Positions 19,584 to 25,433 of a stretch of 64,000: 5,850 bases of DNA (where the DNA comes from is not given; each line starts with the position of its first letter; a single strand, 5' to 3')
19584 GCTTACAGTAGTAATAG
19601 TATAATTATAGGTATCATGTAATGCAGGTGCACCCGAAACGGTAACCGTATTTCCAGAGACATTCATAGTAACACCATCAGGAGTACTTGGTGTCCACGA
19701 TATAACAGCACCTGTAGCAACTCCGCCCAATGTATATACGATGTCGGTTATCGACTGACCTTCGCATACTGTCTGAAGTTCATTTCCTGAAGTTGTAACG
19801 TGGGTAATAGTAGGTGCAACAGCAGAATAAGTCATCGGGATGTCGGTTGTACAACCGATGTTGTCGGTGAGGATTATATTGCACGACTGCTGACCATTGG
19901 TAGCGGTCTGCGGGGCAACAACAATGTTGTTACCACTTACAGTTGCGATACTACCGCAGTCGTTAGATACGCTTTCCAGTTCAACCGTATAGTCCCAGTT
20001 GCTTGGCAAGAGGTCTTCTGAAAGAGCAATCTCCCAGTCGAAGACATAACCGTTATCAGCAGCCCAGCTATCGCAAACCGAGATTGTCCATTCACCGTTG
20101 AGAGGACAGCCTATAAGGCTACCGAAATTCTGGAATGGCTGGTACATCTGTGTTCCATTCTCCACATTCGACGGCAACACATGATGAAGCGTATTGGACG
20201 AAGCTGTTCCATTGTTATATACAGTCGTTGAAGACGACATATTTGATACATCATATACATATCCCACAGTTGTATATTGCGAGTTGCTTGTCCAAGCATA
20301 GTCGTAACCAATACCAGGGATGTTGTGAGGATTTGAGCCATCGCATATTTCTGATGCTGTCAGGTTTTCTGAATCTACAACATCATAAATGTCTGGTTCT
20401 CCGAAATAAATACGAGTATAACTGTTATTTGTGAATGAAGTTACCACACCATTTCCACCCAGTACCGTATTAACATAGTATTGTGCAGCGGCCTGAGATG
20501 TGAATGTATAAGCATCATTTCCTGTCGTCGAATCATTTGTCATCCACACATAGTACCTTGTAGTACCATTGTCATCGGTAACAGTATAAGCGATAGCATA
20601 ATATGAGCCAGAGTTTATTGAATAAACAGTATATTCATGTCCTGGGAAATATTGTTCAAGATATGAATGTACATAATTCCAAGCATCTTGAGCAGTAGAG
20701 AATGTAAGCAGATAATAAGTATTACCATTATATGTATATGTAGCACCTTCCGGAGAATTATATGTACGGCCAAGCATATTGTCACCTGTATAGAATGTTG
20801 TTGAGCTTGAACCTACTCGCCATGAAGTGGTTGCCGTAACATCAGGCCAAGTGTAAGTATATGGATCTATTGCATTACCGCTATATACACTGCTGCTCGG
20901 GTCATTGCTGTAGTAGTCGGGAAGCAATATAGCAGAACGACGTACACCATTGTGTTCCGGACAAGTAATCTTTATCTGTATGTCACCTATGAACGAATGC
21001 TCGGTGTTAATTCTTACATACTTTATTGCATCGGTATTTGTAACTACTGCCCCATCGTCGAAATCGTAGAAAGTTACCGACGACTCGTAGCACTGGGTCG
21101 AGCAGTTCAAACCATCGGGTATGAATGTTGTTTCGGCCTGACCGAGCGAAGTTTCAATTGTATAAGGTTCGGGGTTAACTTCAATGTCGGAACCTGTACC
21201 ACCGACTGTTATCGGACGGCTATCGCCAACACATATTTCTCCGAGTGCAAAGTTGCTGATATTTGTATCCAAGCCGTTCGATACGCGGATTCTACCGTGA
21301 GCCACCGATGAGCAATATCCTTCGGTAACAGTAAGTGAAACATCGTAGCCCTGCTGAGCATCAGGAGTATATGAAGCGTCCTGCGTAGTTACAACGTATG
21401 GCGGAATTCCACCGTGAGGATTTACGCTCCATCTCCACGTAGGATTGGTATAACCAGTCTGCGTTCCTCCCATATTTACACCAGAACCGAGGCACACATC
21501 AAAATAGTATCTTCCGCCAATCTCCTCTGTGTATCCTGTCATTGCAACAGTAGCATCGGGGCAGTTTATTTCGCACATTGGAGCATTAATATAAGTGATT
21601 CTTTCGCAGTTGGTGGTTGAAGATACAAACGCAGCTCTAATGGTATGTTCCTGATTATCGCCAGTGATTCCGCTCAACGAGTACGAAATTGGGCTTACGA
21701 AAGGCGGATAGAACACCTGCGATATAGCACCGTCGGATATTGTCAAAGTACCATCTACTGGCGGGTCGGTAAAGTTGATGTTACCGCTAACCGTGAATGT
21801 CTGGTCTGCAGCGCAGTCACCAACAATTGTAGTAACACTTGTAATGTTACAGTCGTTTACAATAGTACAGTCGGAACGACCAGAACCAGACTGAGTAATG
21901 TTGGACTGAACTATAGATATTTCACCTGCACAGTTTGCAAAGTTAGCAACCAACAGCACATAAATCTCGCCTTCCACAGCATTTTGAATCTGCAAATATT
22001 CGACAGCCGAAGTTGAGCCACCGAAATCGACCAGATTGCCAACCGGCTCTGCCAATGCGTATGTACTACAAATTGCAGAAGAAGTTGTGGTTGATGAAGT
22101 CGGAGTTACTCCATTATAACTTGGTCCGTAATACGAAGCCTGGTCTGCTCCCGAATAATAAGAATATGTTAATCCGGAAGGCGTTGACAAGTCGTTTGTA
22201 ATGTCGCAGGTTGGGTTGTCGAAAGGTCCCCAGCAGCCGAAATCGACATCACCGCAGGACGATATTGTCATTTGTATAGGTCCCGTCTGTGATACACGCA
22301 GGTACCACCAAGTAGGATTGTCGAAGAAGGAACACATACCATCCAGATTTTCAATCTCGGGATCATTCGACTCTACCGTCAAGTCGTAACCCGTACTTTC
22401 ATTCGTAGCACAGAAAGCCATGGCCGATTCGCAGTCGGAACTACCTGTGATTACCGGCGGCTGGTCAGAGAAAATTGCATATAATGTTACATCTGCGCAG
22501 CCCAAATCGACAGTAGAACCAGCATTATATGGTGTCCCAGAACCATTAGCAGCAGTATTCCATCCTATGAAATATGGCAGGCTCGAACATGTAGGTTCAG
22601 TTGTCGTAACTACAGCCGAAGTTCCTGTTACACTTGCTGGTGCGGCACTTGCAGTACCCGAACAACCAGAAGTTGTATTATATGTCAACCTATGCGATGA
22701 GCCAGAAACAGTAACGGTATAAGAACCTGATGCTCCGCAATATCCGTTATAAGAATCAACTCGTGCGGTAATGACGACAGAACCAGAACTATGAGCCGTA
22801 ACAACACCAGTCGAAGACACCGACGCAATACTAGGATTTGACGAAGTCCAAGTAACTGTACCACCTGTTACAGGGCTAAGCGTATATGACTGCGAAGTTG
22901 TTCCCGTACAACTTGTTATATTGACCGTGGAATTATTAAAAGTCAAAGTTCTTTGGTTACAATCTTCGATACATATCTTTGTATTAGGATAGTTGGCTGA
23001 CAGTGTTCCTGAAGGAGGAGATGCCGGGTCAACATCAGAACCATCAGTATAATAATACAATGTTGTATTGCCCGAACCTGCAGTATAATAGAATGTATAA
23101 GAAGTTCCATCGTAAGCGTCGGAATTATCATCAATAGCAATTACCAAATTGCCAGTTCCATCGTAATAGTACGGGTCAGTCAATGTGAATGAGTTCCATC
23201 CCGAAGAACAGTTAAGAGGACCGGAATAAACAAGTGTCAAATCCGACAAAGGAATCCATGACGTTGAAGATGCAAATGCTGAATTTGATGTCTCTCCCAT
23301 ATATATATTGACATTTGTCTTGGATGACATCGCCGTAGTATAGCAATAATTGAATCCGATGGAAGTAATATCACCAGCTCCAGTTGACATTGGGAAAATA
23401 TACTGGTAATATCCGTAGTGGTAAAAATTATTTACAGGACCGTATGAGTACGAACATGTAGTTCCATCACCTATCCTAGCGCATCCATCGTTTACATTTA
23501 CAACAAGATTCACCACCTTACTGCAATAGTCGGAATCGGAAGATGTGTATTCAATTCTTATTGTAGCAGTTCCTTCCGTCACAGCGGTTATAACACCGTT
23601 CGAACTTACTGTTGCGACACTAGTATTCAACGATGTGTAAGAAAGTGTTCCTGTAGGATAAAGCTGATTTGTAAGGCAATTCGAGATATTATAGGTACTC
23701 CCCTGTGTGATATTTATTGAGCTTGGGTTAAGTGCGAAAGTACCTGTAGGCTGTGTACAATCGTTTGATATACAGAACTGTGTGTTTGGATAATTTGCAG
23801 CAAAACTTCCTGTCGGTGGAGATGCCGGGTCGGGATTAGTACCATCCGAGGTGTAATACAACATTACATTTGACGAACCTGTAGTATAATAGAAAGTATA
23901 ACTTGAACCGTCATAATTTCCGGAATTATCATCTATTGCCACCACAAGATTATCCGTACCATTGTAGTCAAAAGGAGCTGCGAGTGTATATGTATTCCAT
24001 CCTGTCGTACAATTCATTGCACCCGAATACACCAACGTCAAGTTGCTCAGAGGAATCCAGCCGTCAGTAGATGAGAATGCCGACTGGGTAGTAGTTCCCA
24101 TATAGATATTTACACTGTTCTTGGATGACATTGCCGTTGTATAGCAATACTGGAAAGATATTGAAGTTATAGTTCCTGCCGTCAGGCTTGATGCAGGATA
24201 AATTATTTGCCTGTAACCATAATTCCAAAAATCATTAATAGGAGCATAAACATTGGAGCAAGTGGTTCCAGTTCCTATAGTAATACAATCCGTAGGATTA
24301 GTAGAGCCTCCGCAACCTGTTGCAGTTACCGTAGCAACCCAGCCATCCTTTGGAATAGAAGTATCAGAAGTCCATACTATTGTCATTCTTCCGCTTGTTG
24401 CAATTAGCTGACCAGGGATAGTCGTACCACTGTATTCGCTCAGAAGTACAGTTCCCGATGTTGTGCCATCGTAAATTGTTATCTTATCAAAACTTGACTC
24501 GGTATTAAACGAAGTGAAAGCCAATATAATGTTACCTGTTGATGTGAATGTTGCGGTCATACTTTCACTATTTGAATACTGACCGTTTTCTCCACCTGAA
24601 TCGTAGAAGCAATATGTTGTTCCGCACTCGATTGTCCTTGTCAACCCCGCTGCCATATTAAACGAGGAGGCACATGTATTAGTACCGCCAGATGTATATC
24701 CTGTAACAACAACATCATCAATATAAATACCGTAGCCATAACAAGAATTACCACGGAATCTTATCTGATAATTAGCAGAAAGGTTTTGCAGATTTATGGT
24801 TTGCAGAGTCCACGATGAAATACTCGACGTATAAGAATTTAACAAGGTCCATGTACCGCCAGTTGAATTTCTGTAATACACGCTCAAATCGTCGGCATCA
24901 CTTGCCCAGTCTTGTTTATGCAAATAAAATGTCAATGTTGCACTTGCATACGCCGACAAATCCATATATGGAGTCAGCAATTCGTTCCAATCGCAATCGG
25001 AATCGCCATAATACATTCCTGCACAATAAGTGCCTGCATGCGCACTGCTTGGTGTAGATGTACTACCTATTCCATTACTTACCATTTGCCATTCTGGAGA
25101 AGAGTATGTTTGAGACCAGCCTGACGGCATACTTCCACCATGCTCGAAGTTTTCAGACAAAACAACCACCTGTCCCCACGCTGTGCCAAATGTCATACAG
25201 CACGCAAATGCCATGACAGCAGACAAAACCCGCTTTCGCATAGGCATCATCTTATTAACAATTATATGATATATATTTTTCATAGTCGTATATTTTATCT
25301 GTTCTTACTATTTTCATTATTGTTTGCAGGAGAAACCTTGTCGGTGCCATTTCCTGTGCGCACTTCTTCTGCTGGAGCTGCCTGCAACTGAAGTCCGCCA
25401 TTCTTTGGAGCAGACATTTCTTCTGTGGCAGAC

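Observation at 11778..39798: Two adjacent >4,500-aa T9SS cargo genes with different sorting-domain classes fill 27 kb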

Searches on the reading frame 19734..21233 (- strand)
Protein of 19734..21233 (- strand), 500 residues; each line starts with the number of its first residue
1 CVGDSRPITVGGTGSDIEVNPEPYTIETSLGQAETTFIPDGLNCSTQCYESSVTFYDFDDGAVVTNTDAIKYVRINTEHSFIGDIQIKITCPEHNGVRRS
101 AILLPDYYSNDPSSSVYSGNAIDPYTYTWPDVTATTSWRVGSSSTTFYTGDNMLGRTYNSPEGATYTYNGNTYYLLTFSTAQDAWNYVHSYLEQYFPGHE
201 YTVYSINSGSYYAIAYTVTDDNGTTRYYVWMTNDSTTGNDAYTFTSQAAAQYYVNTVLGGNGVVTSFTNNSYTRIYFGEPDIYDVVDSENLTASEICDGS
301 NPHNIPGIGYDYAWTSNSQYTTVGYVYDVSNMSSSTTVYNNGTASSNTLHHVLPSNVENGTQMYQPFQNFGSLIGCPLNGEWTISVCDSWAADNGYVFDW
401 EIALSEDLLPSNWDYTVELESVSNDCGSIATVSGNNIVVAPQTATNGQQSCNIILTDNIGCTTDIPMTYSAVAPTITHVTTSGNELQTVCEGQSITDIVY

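Call 16: search_protein_families(library=pfam, proteins=[window:19734-21233:-], max_evalue=0.01)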
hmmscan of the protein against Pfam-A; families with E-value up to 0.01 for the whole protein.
window:19734-21233:- (500 aa): 1 family
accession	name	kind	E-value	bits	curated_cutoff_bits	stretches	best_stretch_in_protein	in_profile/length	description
PF01483.27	P_proprotein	-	6.5e-06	26.6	21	0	370-403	52-85/86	Proprotein convertase P-domain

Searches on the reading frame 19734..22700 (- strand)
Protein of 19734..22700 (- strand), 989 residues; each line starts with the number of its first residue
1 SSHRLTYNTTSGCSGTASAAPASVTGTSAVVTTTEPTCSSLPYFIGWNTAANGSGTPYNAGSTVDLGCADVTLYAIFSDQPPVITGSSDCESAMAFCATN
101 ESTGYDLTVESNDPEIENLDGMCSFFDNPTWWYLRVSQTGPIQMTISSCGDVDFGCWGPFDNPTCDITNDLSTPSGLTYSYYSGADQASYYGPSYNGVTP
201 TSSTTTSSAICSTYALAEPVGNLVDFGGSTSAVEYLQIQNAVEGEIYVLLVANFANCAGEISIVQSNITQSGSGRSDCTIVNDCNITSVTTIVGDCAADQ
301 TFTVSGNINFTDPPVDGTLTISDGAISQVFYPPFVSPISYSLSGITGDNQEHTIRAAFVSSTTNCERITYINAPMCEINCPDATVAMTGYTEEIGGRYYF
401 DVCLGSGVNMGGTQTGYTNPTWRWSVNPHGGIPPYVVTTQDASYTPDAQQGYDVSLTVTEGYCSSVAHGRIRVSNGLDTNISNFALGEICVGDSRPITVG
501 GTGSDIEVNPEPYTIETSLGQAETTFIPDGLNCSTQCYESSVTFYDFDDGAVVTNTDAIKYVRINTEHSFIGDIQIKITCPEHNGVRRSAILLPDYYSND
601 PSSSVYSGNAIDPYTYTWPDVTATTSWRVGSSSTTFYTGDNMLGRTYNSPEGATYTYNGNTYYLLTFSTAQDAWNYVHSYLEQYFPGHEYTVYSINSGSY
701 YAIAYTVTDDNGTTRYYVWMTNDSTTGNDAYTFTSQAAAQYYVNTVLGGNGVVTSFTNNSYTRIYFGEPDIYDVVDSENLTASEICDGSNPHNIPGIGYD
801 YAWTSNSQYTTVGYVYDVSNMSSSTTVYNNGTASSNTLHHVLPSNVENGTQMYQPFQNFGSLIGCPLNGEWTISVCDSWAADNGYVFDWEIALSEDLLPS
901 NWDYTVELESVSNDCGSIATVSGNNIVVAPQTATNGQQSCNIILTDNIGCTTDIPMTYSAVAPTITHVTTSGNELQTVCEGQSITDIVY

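Call 96: search_protein_representatives(protein=window:19734-22700:-)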
Query: 989 residues. Proteins with E-value up to 0.001 (for the whole library): 2858; up to 1e-10: 1294; up to 1e-30: 164. The best 150 are listed.
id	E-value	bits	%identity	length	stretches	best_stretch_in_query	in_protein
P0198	0.0e+00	1545.6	69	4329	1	1-989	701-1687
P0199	0.0e+00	1058.6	91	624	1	487-989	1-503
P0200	6.1e-195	666.7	56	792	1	88-669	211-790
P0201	2.7e-186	638.1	37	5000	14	783-959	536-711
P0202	1.0e-148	513.8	40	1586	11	283-379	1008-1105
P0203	1.3e-120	420.7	45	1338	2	385-968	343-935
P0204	1.1e-111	391.2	36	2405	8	784-959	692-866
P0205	4.0e-109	382.7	41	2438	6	781-984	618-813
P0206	4.9e-102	359.2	40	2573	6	755-959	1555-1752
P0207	3.5e-100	353.1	34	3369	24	282-372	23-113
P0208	3.1e-96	340.0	45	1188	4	780-989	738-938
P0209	5.8e-96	339.1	52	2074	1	2-389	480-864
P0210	1.1e-95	338.2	50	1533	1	2-383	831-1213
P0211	3.5e-93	329.9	37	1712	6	781-965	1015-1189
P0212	2.0e-92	327.4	45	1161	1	485-971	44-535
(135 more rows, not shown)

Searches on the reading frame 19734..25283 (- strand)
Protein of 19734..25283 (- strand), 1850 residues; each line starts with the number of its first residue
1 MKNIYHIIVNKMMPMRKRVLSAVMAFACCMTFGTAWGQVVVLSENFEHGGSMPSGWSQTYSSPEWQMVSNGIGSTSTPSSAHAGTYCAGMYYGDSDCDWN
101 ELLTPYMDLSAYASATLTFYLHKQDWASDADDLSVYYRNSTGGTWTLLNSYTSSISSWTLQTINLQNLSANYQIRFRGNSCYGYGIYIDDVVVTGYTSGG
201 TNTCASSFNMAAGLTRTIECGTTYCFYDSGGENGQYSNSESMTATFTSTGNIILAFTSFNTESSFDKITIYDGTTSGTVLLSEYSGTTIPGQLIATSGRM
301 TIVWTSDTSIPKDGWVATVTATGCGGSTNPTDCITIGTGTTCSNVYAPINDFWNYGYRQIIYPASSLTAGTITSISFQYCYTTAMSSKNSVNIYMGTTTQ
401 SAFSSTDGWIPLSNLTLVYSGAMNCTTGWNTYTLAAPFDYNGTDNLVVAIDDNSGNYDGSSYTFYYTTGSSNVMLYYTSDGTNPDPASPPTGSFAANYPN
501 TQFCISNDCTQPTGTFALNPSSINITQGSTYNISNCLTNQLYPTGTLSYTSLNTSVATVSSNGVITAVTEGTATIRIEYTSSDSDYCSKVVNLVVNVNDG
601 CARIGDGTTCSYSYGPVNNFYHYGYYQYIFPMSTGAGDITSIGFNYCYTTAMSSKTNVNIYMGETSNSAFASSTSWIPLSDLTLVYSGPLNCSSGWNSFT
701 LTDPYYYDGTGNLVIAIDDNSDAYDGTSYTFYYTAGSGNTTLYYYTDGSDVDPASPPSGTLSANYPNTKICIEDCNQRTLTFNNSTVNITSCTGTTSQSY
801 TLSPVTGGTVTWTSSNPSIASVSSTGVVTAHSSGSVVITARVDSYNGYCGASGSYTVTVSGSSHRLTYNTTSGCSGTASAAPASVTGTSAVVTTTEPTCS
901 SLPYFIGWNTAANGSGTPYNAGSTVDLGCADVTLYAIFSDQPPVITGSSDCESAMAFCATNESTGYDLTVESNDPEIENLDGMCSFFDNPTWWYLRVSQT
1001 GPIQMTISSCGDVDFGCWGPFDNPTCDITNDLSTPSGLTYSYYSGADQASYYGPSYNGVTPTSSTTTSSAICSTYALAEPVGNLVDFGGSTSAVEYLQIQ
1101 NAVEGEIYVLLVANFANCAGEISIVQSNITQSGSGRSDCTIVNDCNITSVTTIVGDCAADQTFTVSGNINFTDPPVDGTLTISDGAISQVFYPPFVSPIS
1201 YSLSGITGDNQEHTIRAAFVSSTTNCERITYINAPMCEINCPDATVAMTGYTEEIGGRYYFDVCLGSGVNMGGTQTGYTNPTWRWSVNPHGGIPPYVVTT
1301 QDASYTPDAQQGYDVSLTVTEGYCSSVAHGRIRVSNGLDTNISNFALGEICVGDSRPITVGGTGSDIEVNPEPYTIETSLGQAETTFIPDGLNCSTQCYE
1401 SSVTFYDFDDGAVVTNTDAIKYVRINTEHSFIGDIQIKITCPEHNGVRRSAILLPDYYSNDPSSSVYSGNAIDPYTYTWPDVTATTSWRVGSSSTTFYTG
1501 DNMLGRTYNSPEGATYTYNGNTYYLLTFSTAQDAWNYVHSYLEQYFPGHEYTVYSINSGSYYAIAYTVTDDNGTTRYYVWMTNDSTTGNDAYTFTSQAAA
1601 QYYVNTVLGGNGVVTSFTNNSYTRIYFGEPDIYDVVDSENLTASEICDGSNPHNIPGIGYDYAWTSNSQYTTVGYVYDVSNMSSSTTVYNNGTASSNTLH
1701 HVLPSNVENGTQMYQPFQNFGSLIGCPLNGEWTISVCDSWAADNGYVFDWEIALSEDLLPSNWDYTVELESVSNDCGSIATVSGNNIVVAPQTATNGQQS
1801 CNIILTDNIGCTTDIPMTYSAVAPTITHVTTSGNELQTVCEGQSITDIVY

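Call 35: search_solved_structures(query=window:19734-25283:-, max_evalue=0.01)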
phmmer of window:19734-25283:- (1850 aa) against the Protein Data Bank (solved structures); distinct sequences matched with E-value up to 0.01: 2.
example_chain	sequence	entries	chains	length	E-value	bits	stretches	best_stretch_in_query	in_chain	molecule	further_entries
6fzv_D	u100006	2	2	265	0.0027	18.2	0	260-320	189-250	Procollagen C-endopeptidase enhancer 1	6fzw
9en2_A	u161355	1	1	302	0.0048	17.4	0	260-319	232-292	Procollagen C-endopeptidase enhancer 1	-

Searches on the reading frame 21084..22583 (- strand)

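Call 16: search_protein_families(library=pfam, proteins=[window:21084-22583:-], max_evalue=0.01)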
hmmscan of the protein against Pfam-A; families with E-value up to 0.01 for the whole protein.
window:21084-22583:- (500 aa): 1 family
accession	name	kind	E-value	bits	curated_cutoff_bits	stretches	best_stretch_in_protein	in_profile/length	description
PF09479.16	Flg_new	-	0.0018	18.8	27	1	5-36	35-64/65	Listeria-Bacteroides repeat domain (List_Bact_rpt)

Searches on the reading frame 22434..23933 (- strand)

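Call 16: search_protein_families(library=pfam, proteins=[window:22434-23933:-], max_evalue=0.01)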
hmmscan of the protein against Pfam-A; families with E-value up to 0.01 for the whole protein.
window:22434-23933:- (500 aa): 3 families
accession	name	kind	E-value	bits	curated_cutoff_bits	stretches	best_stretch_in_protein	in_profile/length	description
PF02368.24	Big_2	-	7.5e-14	51.9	22.8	2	346-393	22-69/79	Bacterial Ig-like domain (group 2)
PF22359.2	Big-like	-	1.9e-11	44.5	27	2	97-128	3-34/48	Bacterial Ig-like domain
PF21461.3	HL_N-beta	-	0.0054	16.9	27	0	99-128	16-44/57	Hyaluronate lyase, N-terminal beta-sheet domain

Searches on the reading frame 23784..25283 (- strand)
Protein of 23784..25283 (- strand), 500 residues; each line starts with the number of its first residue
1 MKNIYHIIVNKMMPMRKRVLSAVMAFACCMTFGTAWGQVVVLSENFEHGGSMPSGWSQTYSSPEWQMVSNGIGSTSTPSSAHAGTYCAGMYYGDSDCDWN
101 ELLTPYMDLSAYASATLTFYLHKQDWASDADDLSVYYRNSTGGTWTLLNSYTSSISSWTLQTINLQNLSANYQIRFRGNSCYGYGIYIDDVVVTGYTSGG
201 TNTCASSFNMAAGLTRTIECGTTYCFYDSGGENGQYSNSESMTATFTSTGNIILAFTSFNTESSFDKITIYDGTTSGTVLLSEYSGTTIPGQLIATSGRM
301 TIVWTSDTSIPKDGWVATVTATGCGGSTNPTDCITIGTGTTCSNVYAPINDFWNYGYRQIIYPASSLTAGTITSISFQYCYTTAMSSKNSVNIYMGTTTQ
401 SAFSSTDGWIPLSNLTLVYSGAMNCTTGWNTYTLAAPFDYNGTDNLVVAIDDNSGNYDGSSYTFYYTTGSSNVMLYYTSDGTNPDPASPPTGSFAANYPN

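Call 16: search_protein_families(library=pfam, proteins=[window:23784-25283:-], max_evalue=0.01)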
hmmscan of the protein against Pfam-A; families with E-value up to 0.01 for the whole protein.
window:23784-25283:- (500 aa): 3 families
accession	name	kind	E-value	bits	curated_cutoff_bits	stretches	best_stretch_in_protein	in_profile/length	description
PF00431.26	CUB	-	1.6e-08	35.3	21.4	1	248-318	35-109/110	CUB domain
PF00629.30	MAM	-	6e-08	33.1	26.4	1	46-194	3-153/158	MAM domain, meprin/A5/mu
PF21471.3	Reelin_subrepeat-B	-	0.0045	17.2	27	0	115-177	38-105/127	Reelin subrepeat B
